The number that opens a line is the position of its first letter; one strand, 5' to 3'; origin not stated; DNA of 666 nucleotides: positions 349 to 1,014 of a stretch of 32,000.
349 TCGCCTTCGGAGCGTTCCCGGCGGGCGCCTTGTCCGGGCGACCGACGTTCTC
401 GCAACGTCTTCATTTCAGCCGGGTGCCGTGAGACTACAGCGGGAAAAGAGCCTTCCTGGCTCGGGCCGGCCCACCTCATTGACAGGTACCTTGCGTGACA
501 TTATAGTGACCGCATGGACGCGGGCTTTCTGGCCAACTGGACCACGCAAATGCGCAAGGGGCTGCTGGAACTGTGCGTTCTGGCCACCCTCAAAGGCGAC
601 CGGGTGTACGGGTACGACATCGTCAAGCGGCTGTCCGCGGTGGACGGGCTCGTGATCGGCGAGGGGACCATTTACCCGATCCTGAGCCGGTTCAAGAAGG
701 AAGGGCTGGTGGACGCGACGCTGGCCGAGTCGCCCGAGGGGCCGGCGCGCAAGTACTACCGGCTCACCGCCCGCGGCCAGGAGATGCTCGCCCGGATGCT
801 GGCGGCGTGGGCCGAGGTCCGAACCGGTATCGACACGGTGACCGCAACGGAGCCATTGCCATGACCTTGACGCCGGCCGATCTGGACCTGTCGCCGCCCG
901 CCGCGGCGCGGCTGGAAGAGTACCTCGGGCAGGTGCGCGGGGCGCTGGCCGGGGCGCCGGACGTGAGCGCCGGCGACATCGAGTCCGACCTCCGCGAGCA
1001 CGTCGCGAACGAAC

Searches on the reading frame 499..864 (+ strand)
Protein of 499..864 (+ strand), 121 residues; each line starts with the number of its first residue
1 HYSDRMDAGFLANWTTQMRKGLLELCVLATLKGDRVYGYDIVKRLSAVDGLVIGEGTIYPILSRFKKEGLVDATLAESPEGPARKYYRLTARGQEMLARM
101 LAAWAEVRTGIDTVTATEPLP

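Call 47: search_protein_families(library=pfam, proteins=[window:499-864:+], max_evalue=0.001)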
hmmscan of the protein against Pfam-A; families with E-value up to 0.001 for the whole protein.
window:499-864:+ (121 aa): 1 family
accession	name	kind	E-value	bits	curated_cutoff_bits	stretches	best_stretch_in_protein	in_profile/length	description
PF03551.20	PadR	-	1.8e-20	73.1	27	1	27-98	1-74/75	Transcriptional regulator PadR-like family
